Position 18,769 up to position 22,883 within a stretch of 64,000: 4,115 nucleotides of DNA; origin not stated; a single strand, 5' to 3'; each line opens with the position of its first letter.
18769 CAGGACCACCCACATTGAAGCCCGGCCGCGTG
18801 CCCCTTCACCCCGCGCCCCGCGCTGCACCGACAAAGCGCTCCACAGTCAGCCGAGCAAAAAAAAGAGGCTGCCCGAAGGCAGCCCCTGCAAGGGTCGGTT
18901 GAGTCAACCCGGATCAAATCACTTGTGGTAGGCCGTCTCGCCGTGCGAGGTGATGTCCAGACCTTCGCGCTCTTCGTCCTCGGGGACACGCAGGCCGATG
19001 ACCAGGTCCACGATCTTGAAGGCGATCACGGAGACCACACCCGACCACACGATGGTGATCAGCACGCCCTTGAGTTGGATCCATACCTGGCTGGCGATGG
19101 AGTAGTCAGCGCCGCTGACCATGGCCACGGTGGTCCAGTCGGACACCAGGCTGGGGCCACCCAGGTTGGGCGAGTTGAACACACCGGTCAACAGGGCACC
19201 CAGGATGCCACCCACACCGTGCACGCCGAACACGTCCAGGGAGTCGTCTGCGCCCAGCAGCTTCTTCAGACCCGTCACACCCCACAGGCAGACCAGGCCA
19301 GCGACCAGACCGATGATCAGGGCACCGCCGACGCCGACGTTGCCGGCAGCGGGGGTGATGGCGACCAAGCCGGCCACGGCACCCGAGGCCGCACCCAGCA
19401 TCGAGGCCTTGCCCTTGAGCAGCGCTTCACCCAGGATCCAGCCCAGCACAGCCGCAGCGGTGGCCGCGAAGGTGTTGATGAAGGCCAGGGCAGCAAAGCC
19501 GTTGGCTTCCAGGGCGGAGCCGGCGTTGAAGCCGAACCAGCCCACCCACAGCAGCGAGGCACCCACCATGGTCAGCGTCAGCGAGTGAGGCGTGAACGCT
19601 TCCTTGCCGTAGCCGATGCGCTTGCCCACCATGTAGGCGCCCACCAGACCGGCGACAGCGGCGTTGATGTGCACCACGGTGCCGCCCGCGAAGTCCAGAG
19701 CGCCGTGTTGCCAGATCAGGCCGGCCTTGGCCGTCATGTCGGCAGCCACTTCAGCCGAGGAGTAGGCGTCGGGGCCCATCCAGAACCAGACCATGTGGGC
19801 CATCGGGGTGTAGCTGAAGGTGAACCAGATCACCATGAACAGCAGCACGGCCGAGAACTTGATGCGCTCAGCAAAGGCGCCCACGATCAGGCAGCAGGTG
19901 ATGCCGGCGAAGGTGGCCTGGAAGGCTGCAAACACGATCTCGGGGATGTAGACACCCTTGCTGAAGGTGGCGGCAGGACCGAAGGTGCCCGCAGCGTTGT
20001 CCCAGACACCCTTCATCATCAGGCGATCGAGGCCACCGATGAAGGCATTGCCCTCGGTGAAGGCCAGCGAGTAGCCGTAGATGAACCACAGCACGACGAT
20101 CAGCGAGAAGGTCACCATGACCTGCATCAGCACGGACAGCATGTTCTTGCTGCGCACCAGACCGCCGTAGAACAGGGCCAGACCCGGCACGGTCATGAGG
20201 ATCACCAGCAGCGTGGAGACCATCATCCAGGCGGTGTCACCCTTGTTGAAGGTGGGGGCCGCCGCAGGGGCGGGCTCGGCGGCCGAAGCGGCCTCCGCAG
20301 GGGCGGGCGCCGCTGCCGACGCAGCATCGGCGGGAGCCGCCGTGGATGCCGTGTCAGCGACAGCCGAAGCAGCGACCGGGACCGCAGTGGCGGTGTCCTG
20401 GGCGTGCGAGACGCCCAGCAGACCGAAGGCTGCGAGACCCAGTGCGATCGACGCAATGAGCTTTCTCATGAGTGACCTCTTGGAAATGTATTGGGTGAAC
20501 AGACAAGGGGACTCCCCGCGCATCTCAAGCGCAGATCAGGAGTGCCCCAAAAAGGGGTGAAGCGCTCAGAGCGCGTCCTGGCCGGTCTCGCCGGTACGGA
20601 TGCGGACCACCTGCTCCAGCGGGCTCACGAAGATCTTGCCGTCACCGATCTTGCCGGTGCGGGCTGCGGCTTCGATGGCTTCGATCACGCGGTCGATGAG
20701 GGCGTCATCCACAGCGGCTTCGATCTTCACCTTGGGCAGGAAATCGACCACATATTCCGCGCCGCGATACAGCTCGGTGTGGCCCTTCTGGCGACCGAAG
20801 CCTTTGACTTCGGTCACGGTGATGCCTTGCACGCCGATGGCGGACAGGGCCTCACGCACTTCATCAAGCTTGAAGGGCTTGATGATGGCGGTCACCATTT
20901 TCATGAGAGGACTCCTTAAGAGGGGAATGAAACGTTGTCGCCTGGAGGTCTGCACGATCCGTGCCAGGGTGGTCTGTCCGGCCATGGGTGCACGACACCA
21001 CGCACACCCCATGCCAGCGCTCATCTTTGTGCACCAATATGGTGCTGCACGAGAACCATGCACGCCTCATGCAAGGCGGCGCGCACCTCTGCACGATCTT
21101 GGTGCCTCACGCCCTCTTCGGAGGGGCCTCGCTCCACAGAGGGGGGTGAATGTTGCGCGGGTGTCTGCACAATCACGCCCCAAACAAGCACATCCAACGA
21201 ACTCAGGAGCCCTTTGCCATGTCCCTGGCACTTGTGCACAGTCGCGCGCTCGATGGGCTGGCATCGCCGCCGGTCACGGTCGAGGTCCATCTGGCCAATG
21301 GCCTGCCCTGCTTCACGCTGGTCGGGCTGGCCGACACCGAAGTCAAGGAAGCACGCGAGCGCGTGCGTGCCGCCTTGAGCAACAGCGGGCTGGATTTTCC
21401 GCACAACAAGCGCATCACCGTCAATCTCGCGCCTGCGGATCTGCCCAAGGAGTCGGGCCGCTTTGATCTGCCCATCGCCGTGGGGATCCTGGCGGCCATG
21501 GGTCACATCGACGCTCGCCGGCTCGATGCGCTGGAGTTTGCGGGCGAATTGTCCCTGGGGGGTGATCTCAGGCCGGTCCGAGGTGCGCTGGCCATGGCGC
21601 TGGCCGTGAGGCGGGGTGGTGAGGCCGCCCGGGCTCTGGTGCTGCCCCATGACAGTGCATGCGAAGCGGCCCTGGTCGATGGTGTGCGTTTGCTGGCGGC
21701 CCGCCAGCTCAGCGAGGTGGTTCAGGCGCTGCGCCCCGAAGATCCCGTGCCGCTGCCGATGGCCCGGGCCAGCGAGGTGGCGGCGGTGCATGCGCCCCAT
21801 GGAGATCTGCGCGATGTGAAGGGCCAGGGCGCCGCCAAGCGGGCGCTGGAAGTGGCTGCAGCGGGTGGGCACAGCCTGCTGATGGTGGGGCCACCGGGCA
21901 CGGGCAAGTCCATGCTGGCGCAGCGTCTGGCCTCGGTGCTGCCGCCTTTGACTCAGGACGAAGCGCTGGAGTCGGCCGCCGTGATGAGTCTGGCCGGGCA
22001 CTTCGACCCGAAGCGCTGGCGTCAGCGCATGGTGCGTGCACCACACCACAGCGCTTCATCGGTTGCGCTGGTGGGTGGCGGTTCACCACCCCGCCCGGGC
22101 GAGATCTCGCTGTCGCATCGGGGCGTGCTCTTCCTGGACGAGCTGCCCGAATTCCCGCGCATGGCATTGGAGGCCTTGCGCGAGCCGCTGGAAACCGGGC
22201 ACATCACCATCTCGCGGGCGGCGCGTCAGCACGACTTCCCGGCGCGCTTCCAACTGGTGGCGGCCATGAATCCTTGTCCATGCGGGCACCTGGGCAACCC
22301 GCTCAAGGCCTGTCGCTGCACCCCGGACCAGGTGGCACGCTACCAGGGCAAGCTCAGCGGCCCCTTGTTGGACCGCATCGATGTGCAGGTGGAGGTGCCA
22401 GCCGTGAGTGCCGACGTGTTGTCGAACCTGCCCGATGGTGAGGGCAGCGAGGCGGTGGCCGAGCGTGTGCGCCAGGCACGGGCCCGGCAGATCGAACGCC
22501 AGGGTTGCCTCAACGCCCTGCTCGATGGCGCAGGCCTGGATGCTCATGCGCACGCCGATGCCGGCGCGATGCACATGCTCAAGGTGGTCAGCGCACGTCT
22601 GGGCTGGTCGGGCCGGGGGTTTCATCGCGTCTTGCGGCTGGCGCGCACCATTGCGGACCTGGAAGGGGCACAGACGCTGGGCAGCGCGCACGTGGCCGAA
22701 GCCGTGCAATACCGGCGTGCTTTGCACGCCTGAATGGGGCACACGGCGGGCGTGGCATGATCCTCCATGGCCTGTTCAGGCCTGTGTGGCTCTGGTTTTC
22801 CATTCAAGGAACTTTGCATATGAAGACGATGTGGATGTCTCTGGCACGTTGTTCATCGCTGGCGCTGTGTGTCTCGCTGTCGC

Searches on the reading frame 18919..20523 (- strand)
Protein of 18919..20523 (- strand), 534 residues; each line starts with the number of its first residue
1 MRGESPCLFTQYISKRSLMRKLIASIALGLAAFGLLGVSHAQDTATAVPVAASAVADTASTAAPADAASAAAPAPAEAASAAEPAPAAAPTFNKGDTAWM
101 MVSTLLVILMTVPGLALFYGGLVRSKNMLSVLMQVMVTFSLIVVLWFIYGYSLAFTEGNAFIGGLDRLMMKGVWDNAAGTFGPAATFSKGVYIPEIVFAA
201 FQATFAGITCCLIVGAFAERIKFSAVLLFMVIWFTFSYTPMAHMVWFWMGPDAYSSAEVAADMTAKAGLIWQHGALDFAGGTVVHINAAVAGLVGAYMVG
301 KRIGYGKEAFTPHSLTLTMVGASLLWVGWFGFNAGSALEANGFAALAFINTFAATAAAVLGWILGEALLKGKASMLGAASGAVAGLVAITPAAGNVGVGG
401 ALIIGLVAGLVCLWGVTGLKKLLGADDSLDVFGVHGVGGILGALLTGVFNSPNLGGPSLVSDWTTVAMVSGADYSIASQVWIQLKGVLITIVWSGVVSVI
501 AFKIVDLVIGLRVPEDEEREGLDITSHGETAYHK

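Call 11: search_protein_families(library=ncbifam, proteins=[window:18919-20523:-])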
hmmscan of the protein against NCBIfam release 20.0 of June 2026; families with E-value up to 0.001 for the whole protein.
window:18919-20523:- (534 aa): 3 families
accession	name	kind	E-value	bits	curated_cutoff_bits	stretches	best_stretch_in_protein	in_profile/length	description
NF007947.0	PRK10666.1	equivalog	1e-163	545.3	657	1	86-533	21-427/428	ammonium transporter AmtB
TIGR00836.1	amt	subfamily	1.3e-128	429.4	343.3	1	96-532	1-406/406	ammonium transporter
TIGR03644.1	marine_trans_1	hypoth_equivalog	2.2e-51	174.9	514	1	96-533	4-402/404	probable ammonium transporter, marine subtype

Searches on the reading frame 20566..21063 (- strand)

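Call 11: search_protein_families(library=ncbifam, proteins=[window:20566-21063:-])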
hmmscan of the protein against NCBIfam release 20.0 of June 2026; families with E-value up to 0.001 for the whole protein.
window:20566-21063:- (165 aa): 2 families
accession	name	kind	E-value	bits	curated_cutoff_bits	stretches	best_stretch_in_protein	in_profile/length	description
NF007946.0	PRK10665.1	equivalog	1.8e-53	180.1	181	1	54-165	1-112/112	P-II family nitrogen regulator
NF008111.0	PRK10858.1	equivalog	1.2e-49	167.4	202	1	54-164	1-111/112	nitrogen regulatory protein P-II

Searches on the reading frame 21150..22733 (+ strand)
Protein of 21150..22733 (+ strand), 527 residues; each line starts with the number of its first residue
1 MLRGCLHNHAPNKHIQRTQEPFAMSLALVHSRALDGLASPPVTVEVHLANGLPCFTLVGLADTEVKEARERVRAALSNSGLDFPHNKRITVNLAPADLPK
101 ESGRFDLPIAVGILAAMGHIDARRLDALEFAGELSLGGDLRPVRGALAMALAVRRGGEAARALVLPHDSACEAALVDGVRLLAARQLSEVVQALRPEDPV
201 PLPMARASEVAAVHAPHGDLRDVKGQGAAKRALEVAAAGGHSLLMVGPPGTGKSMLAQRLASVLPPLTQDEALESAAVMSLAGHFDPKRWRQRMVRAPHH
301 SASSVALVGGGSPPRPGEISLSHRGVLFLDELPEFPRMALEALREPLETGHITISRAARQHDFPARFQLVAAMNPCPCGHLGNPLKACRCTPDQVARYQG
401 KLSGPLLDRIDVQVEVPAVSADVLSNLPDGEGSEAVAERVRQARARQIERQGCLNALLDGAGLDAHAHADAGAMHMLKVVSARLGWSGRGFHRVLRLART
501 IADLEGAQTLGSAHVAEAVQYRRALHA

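Call 11: search_protein_families(library=ncbifam, proteins=[window:21150-22733:+])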
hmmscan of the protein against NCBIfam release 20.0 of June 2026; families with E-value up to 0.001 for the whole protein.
window:21150-22733:+ (527 aa): 9 families
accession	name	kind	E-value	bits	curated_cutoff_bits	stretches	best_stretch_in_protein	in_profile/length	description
TIGR00368.1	TIGR00368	hypoth_equivalog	6.1e-176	585.9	362.4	1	29-522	1-499/499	YifB family Mg chelatase-like AAA ATPase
NF007365.0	PRK09862.1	equivalog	2.3e-157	524.6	530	1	24-522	1-492/506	YifB family Mg chelatase-like AAA ATPase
TIGR02902.1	spore_lonB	equivalog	3.3e-08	32.6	723.3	0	84-192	424-528/531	ATP-dependent protease LonB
TIGR02442.1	Cob-chelat-sub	hypoth_equivalog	3.9e-08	32.2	779.45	1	307-375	111-179/641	putative cobaltochelatase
TIGR00764.1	lon_rel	equivalog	7.3e-07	28.2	516.6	1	216-267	13-64/608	ATP-dependent protease LonB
NF038308.1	RNA_repair_RtcR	equivalog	8.1e-06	25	650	0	231-260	195-224/530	RNA repair transcriptional activator RtcR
TIGR02903.1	spore_lon_C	equivalog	8.6e-06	24.5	678.8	0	219-356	152-298/615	Lon family ATP-dependent protease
TIGR02868.1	CydC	equivalog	3.3e-05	22.7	329.05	1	184-282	304-403/530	thiol reductant ABC exporter subunit CydC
TIGR02030.1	BchI-ChlI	equivalog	0.0008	18.7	466.95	0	307-375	115-183/337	magnesium chelatase ATPase subunit I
